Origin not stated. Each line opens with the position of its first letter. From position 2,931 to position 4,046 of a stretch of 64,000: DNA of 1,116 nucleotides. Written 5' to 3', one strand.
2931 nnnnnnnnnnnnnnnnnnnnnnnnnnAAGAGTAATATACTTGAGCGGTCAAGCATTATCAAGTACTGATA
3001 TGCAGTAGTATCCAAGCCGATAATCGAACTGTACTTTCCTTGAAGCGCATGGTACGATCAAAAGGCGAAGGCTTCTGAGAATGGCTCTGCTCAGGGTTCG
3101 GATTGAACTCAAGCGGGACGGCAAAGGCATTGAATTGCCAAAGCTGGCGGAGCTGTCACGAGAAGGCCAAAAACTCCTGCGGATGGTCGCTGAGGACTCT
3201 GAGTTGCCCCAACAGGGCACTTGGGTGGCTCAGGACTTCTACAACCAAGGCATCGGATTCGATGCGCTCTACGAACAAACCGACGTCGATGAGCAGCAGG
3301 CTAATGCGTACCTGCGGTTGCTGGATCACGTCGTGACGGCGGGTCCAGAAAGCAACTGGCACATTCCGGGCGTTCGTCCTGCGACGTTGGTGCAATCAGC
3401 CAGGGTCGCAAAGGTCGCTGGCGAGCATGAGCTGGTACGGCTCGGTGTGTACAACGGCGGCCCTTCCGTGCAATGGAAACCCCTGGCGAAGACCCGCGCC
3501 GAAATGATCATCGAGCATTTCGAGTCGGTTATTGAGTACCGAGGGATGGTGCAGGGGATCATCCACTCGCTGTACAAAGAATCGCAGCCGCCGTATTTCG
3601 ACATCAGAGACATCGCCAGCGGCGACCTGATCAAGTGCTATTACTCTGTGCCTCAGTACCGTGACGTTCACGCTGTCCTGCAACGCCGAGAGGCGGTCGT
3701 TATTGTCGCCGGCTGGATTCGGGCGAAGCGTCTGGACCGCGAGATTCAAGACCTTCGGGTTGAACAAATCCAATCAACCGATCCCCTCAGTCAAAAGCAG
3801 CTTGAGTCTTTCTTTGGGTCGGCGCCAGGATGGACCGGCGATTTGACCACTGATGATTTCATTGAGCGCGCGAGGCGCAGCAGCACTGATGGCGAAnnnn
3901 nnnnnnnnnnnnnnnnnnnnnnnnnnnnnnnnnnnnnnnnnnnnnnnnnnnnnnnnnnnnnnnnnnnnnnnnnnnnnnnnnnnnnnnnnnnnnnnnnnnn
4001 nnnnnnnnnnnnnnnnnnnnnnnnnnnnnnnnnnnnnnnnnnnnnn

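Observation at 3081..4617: Overlapping orphan-protein/PIN-nuclease pair carried as transposon cargo: candidate atypical toxin-antitoxin or defence module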

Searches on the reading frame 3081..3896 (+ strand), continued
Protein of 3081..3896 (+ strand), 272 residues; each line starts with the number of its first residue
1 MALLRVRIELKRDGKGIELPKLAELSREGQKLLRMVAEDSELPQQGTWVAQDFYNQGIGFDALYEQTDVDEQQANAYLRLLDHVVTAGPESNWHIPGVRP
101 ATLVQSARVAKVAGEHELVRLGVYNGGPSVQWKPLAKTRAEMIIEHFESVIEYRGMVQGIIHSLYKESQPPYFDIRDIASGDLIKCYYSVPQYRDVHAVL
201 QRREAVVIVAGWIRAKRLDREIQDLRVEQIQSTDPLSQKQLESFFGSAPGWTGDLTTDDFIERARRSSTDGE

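Call 49: find_encoding_contigs(protein=P0215, flank=4000, max_places=3)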
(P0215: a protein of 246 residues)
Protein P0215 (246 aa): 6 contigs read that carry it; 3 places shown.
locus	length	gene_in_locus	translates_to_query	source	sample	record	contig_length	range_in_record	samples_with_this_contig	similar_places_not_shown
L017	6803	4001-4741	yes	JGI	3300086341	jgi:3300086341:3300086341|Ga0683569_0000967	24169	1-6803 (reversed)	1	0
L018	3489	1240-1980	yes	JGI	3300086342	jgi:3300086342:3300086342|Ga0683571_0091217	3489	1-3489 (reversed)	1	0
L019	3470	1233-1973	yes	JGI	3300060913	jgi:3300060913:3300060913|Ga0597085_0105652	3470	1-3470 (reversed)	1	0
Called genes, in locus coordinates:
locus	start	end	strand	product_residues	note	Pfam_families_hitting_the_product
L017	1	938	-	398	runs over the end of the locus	PF00155:Aminotran_1_2, PF01041:DegT_DnrJ_EryC1, PF01053:Cys_Met_Meta_PP (weak)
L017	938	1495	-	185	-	PF01467:CTP_transf_like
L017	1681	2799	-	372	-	PF00154:RecA_N, PF08423:Rad51, PF06745:ATPase (weak), PF27531:MT3502_N (weak), PF21096:RecA_C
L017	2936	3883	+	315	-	PF12760:Zn_ribbon_IS1595 (weak), PF12762:DDE_Tnp_IS1595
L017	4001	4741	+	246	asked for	-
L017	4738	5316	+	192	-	PF01850:PIN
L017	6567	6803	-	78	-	?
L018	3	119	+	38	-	?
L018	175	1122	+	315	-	PF12760:Zn_ribbon_IS1595 (weak), PF12762:DDE_Tnp_IS1595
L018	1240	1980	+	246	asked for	-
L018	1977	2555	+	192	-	PF01850:PIN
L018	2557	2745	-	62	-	-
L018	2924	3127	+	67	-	-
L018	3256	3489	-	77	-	?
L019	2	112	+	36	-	?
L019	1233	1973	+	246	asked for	-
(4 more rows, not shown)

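Call 51: search_solved_structures(query=A1, max_evalue=10)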
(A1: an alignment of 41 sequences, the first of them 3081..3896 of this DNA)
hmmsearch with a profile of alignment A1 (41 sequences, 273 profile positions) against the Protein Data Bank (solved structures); distinct sequences matched with E-value up to 10: 1.
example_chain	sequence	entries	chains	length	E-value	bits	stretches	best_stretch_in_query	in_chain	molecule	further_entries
1gyv_A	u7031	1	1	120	1.3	11.4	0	166-205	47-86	ADAPTER-RELATED PROTEIN COMPLEX 1 GAMMA 1 SUBUNIT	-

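Call 52: search_protein_families(library=phrogs, proteins=[window:3081-3896:+], max_evalue=0.1)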
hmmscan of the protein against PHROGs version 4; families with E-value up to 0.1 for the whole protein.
window:3081-3896:+ (272 aa): 0 families

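Call 59: find_related_loci(query=A1, collection=metagenome_contigs, flank=5000)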
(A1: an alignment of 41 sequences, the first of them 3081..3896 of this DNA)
Query A1 (272 aa) in metagenome_contigs; peptide patterns used: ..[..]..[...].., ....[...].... (x = any residue, [..] = any of these).
172 stretches matched a pattern; 5 encode a relative of the query (tblastn E <= 1e-3); 5 distinct loci.
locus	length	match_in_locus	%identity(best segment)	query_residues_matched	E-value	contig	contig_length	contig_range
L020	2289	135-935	57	1-266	7e-110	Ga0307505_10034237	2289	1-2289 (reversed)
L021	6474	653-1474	55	1-272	9e-101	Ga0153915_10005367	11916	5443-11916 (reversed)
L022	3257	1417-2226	51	1-265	2e-94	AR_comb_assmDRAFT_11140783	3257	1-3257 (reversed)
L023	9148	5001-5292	59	130-226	9e-26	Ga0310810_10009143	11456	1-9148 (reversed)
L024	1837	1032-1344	59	130-233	6e-29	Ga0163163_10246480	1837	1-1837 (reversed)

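Call 65: list_cluster_members(proteins=[L025:4212-4997:+, L025:3265-4173:+, window:3081-3896:+, P0255, P0272])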
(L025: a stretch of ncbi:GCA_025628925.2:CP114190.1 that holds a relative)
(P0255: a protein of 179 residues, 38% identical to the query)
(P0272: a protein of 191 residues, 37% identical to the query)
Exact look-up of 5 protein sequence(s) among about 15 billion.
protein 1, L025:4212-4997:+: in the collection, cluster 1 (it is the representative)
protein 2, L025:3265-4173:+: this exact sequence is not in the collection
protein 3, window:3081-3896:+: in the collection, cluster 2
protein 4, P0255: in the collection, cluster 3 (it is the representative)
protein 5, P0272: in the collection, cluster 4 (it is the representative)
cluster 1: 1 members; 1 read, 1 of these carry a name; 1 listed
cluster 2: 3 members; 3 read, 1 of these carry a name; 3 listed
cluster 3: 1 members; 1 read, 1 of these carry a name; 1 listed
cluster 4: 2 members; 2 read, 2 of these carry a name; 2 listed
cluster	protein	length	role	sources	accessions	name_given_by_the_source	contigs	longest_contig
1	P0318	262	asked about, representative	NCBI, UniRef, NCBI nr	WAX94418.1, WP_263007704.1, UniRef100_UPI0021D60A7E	hypothetical protein N7E70_022525 [Aminobacter sp. NyZ550] | hypothetical protein n=1 Tax=Aminobacter sp. NyZ550 TaxID=2979870 RepID=UPI0021D60A7E | hypothetical protein [Aminobacter sp. NyZ550]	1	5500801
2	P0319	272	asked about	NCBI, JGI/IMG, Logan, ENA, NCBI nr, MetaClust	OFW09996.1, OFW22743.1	MAG: hypothetical protein A3H96_03310 [Acidobacteria bacterium RIFCSPLOWO2_02_FULL_67_36] | \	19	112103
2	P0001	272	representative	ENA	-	-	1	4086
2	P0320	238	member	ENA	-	-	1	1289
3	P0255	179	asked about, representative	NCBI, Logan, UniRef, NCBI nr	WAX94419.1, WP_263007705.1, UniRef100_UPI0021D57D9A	PIN domain-containing protein [Aminobacter sp. NyZ550] | type II toxin-antitoxin system VapC family toxin n=1 Tax=Aminobacter sp. NyZ550 ...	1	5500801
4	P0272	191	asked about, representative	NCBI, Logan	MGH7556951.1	MAG: type II toxin-antitoxin system VapC family toxin [Gemmatimonadota bacterium]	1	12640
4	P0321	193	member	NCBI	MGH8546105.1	MAG: type II toxin-antitoxin system VapC family toxin [Gammaproteobacteria bacterium]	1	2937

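Call 69: search_dna_similar(query=window:3081-3896:+, collection=plasmids, mode=protein, max_evalue=0.001, max_rows=25)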
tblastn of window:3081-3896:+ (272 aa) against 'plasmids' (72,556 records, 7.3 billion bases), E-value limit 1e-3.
No match.

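Call 70: search_dna_similar(query=window:3081-3896:+, collection=phages, mode=protein, max_evalue=0.001, max_rows=10)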
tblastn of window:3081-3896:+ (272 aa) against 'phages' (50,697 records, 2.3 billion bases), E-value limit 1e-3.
No match.

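Call 77: find_encoding_contigs(protein=P0046, flank=4000, max_places=2)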
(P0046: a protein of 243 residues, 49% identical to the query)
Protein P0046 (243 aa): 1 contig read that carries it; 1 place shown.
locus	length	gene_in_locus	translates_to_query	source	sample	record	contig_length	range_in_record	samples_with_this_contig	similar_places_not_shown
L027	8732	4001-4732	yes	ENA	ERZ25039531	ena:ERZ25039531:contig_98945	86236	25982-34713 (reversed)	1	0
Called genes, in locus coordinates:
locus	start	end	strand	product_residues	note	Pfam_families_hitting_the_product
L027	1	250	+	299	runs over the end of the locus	PF03372:Exo_endo_phos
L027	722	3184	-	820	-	PF12704:MacB_PCD, PF02687:FtsX, PF12704:MacB_PCD, PF02687:FtsX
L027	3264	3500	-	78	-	-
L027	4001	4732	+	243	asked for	-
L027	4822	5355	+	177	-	-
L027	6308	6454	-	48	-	-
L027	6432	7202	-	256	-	PF14279:HNH_5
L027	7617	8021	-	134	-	-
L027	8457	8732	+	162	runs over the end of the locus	PF00023:Ank (faint), PF13606:Ank_3 (faint), PF13637:Ank_4 (faint), PF13857:Ank_5 (faint), PF12796:Ank_2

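Call 83: find_related_loci(query=A1, collection=viral_contigs, flank=5000)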
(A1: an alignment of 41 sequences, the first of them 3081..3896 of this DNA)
Query A1 (272 aa) in viral_contigs; peptide patterns used: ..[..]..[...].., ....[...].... (x = any residue, [..] = any of these).
9 stretches matched a pattern, but none encodes a relative of the query by tblastn (E <= 1e-3).

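Call 84: find_encoding_contigs(protein=P0204, flank=4000, max_places=4)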
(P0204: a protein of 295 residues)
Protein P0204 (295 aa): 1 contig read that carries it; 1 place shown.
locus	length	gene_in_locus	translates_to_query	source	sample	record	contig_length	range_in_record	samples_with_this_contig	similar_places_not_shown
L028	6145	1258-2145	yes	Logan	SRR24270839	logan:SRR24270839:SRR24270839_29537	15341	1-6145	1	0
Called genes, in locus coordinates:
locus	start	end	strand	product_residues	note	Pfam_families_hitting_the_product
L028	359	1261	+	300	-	PF12760:Zn_ribbon_IS1595, PF12762:DDE_Tnp_IS1595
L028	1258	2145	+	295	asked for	-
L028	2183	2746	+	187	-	PF01850:PIN (weak)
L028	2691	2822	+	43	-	-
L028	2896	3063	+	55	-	-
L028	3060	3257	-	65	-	-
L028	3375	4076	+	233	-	PF22633:F5_F8_type_C_2 (faint)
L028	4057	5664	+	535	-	PF02366:PMT (weak), PF13231:PMT_2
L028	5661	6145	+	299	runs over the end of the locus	PF02424:ApbE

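Call 90: search_protein_families(library=pfam, alignment_id=A5, max_evalue=0.01)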
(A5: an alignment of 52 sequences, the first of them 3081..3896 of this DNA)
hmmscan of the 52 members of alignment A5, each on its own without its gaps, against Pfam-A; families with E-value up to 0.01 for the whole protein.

A. member 1, window:3081-3896:+ (272 aa): 0 families

B. families by the number of members that match (of 52 scanned): 2 families
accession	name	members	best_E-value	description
PF01336.31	tRNA_anti-codon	1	0.0003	OB-fold nucleic acid binding domain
PF24650.2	TT1_Tal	1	0.001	Tal, N-terminal tail tube TT1 domain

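Call 91: search_protein_families(library=padloc, alignment_id=A5, max_evalue=0.01)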
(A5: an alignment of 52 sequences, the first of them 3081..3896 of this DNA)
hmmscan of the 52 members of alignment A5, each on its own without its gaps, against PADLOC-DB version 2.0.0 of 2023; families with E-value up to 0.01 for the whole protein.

A. member 1, window:3081-3896:+ (272 aa): 0 families

B. families by the number of members that match (of 52 scanned): 2 families
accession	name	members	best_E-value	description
PDLC04574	PDC-M32A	1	6.1e-06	-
PDLC03888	NsnC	1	0.0062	-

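Call 94: search_protein_families(library=padloc, proteins=[P0204, P0216, P0217, P0226, P0206, P0199, P0161, P0129, P0151, P0143], max_evalue=0.01)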
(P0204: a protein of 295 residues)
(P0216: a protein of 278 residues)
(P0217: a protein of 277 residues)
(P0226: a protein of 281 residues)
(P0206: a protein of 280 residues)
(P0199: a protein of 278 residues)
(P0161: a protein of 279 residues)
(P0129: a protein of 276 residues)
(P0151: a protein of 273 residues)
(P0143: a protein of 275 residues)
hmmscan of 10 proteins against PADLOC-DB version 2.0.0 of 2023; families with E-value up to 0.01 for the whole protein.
P0204 (295 aa): 0 families

P0216 (278 aa): 0 families

P0217 (277 aa): 0 families

P0226 (281 aa): 0 families

P0206 (280 aa): 0 families

P0199 (278 aa): 0 families

P0161 (279 aa): 0 families

P0129 (276 aa): 0 families

P0151 (273 aa): 0 families

P0143 (275 aa): 0 families

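Call 95: search_protein_families(library=padloc, proteins=[P0192, P0185, P0209, P0224, P0221, P0183, P0189, P0177, P0175, P0173], max_evalue=0.01)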
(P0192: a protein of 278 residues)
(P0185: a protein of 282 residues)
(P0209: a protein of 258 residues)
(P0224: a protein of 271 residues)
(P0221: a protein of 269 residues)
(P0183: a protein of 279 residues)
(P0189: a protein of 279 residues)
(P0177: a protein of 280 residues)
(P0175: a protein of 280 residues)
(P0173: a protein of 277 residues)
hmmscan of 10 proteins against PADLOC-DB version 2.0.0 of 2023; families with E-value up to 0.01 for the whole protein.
P0192 (278 aa): 0 families

P0185 (282 aa): 0 families

P0209 (258 aa): 0 families

P0224 (271 aa): 0 families

P0221 (269 aa): 0 families

P0183 (279 aa): 0 families

P0189 (279 aa): 0 families

P0177 (280 aa): 0 families

P0175 (280 aa): 0 families

P0173 (277 aa): 0 families

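Call 98: search_protein_families(library=padloc, proteins=[P0128, P0087, P0091, P0096, P0104, P0110, P0117, P0124, P0137, P0166], max_evalue=0.01)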
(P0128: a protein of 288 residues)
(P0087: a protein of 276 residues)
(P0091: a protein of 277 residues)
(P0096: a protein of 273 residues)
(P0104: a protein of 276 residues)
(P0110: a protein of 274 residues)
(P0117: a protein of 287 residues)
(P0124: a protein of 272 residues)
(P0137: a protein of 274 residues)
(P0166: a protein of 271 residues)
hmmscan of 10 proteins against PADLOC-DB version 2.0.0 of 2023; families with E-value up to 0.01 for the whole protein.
P0128 (288 aa): 0 families

P0087 (276 aa): 1 family
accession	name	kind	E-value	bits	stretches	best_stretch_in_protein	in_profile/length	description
PDLC04574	PDC-M32A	-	6.1e-06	23.4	1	94-242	112-256/376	-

P0091 (277 aa): 0 families

P0096 (273 aa): 0 families

P0104 (276 aa): 0 families

P0110 (274 aa): 0 families

P0117 (287 aa): 0 families

P0124 (272 aa): 0 families

P0137 (274 aa): 0 families

P0166 (271 aa): 0 families

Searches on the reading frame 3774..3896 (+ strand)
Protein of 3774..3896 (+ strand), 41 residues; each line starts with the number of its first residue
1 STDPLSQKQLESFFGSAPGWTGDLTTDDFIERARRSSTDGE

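Call 20: search_protein_families(library=pfam, proteins=[window:3774-3896:+], max_evalue=10)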
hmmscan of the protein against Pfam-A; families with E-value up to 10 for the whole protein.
seq(41 aa): 0 families

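Call 61: search_solved_structures(query=window:3780-3896:+, max_evalue=10, show_alignments=3)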
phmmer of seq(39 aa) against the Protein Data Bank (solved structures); distinct sequences matched with E-value up to 10: 1.
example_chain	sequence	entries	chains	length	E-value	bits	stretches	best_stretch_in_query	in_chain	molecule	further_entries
2dsj_A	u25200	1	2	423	0.017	18.6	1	13-33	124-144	Pyrimidine-nucleoside (Thymidine) phosphorylase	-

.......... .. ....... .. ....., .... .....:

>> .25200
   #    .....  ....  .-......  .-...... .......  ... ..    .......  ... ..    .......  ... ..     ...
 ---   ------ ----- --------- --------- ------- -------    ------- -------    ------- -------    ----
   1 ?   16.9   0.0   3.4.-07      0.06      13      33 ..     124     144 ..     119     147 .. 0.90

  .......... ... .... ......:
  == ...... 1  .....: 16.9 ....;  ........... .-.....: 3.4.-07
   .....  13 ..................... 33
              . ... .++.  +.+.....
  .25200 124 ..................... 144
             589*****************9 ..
